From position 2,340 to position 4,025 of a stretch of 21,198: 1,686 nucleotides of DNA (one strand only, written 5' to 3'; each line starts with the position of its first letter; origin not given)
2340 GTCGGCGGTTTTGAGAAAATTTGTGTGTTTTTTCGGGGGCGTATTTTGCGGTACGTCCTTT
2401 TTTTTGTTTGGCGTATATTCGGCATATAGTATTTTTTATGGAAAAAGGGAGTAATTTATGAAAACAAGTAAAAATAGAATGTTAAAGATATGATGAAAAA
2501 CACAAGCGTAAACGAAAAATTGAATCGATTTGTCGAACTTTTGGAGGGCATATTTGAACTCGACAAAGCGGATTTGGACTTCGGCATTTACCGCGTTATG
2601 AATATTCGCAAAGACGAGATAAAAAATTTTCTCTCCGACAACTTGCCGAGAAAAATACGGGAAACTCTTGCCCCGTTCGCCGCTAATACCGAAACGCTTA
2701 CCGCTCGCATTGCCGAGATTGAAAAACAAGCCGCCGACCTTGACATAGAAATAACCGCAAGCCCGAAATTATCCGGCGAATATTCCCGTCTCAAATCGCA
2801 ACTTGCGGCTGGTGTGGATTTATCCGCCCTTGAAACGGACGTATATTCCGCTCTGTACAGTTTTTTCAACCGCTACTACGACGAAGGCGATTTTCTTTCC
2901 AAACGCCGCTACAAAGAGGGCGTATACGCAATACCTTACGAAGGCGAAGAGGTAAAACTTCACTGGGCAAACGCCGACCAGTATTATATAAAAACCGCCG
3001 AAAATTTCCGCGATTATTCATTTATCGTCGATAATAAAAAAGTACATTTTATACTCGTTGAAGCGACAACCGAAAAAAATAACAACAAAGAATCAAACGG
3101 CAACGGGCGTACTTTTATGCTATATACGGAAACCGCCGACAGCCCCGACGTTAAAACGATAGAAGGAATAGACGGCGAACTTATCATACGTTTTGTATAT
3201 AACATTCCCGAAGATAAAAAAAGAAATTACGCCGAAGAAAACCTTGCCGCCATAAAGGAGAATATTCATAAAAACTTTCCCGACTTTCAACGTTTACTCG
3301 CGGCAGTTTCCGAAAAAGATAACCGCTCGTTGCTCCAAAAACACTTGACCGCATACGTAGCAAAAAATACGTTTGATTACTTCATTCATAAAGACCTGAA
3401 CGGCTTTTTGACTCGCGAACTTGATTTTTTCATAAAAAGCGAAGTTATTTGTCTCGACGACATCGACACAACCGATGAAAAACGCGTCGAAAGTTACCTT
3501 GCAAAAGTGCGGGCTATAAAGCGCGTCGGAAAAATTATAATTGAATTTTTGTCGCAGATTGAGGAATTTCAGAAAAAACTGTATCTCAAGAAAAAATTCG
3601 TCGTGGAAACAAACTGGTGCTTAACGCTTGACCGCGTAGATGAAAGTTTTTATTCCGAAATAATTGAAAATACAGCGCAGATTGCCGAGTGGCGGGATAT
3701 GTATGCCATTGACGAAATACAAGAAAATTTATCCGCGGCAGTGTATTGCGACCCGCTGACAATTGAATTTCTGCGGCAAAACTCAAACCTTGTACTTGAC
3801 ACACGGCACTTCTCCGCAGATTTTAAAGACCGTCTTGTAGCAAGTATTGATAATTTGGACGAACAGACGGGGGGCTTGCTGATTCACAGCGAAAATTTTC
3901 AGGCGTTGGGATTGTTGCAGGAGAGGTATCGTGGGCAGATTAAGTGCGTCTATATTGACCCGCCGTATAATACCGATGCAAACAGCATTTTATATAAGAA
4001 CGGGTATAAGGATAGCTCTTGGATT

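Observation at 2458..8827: Compact two-gene defence-like module: extended beta-class MTase plus DEAH helicase-nuclease, translationally coupled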

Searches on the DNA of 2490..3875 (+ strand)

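Call 39: search_dna_similar(query=L007:8995-12135:+, collection=ecoli_genomes, mode=near, max_rows=40, rows=spread)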
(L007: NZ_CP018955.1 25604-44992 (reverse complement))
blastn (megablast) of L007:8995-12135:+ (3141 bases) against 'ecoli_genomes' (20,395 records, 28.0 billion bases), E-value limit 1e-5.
Records with a match: 2; places in all: 2; records where one place covers at least 80% of the query: 2.
Genomes with a match: 2 of 5426; with a place that covers at least 80% of the query: 2. Places per genome that has any: lowest 1, median 1, highest 1. On chromosomes: 0 places; on plasmids: 2.
Best place of each record, by identity: >=99% 2.
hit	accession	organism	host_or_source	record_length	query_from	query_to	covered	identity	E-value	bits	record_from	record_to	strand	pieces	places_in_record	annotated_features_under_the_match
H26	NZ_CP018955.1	Escherichia coli strain Ecol_316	Homo sapiens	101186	1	3141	100%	100.0%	0e+0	5801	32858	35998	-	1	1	site-specific DNA-methyltransferase | DEAD/DEAH box helicase family protein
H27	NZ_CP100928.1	Escherichia coli strain ET729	sediment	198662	1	3141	100%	100.0%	0e+0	5801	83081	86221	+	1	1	site-specific DNA-methyltransferase | DEAD/DEAH box helicase family protein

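Call 40: search_dna_similar(query=L007:8995-12135:+, collection=ecoli_genomes, mode=distant, max_rows=40, rows=spread)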
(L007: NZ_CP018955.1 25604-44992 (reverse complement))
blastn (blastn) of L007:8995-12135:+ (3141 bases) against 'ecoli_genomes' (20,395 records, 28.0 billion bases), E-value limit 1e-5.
Records with a match: 171; places in all: 177; records where one place covers at least 80% of the query: 2.
Genomes with a match: 171 of 5426; with a place that covers at least 80% of the query: 2. Places per genome that has any: lowest 1, median 1, highest 2. On chromosomes: 171 places; on plasmids: 6.
Best place of each record, by identity: >=99% 2; 60-80% 169.
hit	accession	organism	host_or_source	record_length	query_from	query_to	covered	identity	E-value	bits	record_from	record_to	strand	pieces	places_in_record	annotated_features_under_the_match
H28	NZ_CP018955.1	Escherichia coli strain Ecol_316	Homo sapiens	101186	1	3141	100%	100.0%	0e+0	5665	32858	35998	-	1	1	site-specific DNA-methyltransferase | DEAD/DEAH box helicase family protein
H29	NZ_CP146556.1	Escherichia coli strain B1.H1.39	Hospital Wastewater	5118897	1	2826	45%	66.9%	5e-93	422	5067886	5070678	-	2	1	DNA methyltransferase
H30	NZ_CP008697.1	Escherichia coli strain ST648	Homo sapiens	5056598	1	2826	45%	66.9%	5e-93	417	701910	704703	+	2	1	site-specific DNA-methyltransferase | hypothetical protein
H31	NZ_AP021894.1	Escherichia coli strain 2018-10-1CC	Homo sapiens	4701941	1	2826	45%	66.9%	5e-93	417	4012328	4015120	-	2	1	DNA methyltransferase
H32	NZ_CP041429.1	Escherichia coli strain STEC367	Raw mutton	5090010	1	2826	45%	66.9%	5e-93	417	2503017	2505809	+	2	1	DNA methyltransferase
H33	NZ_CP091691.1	Escherichia coli strain KMi006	river water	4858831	1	2826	45%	66.9%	5e-93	417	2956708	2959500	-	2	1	DNA methyltransferase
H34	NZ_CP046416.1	Escherichia coli strain LZYWN_4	swine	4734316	1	2826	45%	66.9%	5e-93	417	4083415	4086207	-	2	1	DNA methyltransferase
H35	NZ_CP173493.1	Escherichia coli strain 98218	Homo sapiens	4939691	1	2826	45%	66.9%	5e-93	417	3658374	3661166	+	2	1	DNA methyltransferase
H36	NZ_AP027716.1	Escherichia coli strain TBU0218_10-1CC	Homo sapiens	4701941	1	2826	45%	66.9%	5e-93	417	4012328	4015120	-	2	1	DNA methyltransferase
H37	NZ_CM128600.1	Escherichia coli strain E400634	Homo sapiens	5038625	1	2826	45%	66.9%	5e-93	417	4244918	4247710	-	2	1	DNA methyltransferase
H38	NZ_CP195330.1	Escherichia coli strain 11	cattle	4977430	1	2826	45%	66.9%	5e-93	417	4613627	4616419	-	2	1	DNA methyltransferase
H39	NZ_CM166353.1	Escherichia coli strain CH459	Homo sapiens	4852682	1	2826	45%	66.9%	5e-93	417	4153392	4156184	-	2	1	DNA methyltransferase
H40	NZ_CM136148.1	Escherichia coli strain PRO_A-2576-6M-A_ESBL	Homo sapiens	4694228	1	2826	45%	66.9%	5e-93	417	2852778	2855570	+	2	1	DNA methyltransferase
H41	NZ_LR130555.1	Escherichia coli strain MS14385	Homo sapiens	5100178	1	2826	45%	66.9%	5e-93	417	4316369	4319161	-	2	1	DNA methyltransferase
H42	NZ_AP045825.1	Escherichia coli strain 23CRST050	Homo sapiens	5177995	1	2826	45%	66.9%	5e-93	417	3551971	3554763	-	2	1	DNA methyltransferase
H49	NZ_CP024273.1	Escherichia coli strain F9792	missing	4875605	1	1152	37%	67.2%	2e-92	351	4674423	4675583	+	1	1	site-specific DNA-methyltransferase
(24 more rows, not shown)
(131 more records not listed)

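Call 42: get_annotated_region(hit=H49, flank=9000)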
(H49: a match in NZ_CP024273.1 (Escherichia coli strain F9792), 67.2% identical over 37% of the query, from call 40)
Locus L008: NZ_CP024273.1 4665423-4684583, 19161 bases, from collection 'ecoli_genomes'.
description: Escherichia coli strain F9792 chromosome, complete genome
organism: Escherichia coli strain F9792 (NCBI taxid 562)
replicon: chromosome; assembly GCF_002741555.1
host: missing; source: missing; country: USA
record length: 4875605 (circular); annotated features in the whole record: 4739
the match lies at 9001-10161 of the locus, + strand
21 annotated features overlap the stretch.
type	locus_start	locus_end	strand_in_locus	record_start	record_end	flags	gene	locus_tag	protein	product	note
CDS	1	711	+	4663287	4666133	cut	-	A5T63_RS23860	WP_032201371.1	Ag43/Cah family autotransporter adhesin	-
CDS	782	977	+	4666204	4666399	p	-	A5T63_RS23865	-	DUF905 family protein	frameshifted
CDS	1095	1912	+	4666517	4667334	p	-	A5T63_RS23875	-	DUF932 domain-containing protein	frameshifted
CDS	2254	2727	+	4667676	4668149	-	-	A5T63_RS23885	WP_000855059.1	antirestriction protein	-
CDS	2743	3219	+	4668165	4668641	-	yeeS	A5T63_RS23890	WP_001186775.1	JAB domain-containing protein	-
CDS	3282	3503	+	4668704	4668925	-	yeeT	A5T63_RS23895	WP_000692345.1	DUF987 domain-containing protein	-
CDS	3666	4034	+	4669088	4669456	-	-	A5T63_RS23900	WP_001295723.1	type IV toxin-antitoxin system YeeU family antitoxin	-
CDS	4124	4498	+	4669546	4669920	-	-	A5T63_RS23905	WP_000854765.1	TA system toxin CbtA family protein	-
CDS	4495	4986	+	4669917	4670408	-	-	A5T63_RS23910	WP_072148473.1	DUF5983 family protein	-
CDS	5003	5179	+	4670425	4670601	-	-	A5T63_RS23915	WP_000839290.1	DUF957 domain-containing protein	-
CDS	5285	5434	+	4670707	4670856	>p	-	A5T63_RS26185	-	hypothetical protein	incomplete; partial in the middle of a contig; missing C-terminus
CDS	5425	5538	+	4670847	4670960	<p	-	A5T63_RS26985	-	helix-turn-helix transcriptional regulator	incomplete; partial in the middle of a contig; missing N-terminus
CDS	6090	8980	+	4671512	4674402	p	-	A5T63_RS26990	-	SNF2-related protein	frameshifted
CDS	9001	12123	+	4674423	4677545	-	-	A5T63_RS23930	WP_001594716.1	site-specific DNA-methyltransferase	-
CDS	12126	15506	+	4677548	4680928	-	-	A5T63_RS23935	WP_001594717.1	DEAD/DEAH box helicase family protein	-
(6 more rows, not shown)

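Call 45: search_dna_similar(query=L008:9001-12123:+, collection=ecoli_genomes, mode=near, max_rows=60)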
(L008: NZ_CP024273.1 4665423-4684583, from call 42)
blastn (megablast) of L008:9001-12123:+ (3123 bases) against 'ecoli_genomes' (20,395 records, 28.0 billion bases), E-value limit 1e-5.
Records with a match: 167; places in all: 173; records where one place covers at least 80% of the query: 34.
Genomes with a match: 167 of 5426; with a place that covers at least 80% of the query: 34. Places per genome that has any: lowest 1, median 1, highest 2. On chromosomes: 171 places; on plasmids: 2.
Best place of each record, by identity: >=99% 18; 95-99% 149.
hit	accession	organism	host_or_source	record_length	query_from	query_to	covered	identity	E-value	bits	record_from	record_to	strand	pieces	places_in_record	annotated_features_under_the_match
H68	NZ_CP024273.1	Escherichia coli strain F9792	missing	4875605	1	3123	100%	100.0%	0e+0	5768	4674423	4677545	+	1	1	site-specific DNA-methyltransferase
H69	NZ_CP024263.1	Escherichia coli O169:H41 strain F6326-C1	missing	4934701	1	3123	100%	100.0%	0e+0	5768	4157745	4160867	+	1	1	site-specific DNA-methyltransferase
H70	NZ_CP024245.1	Escherichia coli O27:H7 strain B4103-1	missing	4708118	1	3123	100%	100.0%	0e+0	5768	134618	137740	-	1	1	site-specific DNA-methyltransferase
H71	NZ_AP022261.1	Escherichia coli strain WP8-S18-ESBL-07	-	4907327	1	3123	100%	100.0%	0e+0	5762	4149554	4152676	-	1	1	site-specific DNA-methyltransferase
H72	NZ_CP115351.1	Escherichia coli strain CUVET21-37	cat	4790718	1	3123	100%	100.0%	0e+0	5762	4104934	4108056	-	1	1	site-specific DNA-methyltransferase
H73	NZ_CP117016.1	Escherichia coli strain MLI121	Homo sapiens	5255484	1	3123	100%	100.0%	0e+0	5762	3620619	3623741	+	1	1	site-specific DNA-methyltransferase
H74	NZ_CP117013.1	Escherichia coli strain MLI114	Homo sapiens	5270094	1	3123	100%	100.0%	0e+0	5762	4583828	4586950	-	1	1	site-specific DNA-methyltransferase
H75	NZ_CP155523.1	Escherichia coli strain WWCOL-315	wastewater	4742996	1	3123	100%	100.0%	0e+0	5762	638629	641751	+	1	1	site-specific DNA-methyltransferase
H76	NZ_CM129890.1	Escherichia coli strain MB06101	seawater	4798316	1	3123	100%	100.0%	0e+0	5762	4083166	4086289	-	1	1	site-specific DNA-methyltransferase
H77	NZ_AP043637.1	Escherichia coli strain AST262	Homo sapiens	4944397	1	3123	100%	100.0%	0e+0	5762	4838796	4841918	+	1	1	site-specific DNA-methyltransferase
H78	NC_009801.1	Escherichia coli O139:H28 str. E24377A strain E24377A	-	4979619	1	3123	100%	99.9%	0e+0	5757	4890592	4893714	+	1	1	site-specific DNA-methyltransferase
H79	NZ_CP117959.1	Escherichia coli strain B-2207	Homo sapiens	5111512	1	3123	100%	99.9%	0e+0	5751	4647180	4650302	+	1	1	site-specific DNA-methyltransferase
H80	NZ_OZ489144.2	Escherichia coli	-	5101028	1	3123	100%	99.9%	0e+0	5751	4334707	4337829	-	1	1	site-specific DNA-methyltransferase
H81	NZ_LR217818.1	Escherichia coli strain NCTC86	not available: not collected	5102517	1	3123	100%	99.9%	0e+0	5751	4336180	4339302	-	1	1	site-specific DNA-methyltransferase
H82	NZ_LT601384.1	Escherichia coli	-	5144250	1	3123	100%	99.9%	0e+0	5751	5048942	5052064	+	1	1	site-specific DNA-methyltransferase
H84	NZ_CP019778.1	Escherichia coli strain NCTC86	Homo sapiens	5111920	1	3123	100%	99.9%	0e+0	5746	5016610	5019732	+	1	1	site-specific DNA-methyltransferase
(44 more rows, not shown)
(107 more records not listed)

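Call 88: get_annotated_region(hit=H84, flank=4500)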
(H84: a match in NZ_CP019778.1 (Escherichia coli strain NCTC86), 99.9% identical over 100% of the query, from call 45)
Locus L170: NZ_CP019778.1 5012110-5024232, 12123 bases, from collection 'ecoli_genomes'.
description: Escherichia coli strain NCTC86 chromosome, complete genome
organism: Escherichia coli strain NCTC86 (NCBI taxid 562)
replicon: chromosome; assembly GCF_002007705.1
host: Homo sapiens; source: -; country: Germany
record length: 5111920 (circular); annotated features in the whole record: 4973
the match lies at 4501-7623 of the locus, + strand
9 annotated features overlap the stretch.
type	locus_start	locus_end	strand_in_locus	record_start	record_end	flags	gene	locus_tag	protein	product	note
CDS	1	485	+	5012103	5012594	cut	-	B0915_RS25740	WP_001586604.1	DUF5983 family protein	-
CDS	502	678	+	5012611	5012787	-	-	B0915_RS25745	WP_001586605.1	DUF957 domain-containing protein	-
CDS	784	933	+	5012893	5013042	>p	-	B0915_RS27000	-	hypothetical protein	incomplete; partial in the middle of a contig; missing C-terminus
CDS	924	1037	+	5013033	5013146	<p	-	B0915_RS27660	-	helix-turn-helix transcriptional regulator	incomplete; partial in the middle of a contig; missing N-terminus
CDS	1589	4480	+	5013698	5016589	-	-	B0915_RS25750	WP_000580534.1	SNF2-related protein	-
CDS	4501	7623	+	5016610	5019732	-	-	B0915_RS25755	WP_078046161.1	site-specific DNA-methyltransferase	-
CDS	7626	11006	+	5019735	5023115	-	-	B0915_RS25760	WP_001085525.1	DEAD/DEAH box helicase family protein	-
CDS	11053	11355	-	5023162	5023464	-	-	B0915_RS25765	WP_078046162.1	hypothetical protein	-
CDS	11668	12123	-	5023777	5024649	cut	-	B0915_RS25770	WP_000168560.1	phosphorothioated DNA-binding restriction endonuclease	-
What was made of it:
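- NCTC86 carries the same mod gene at 99.9% identity, within an SNF2-mod-res locus (calls 45, 88).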
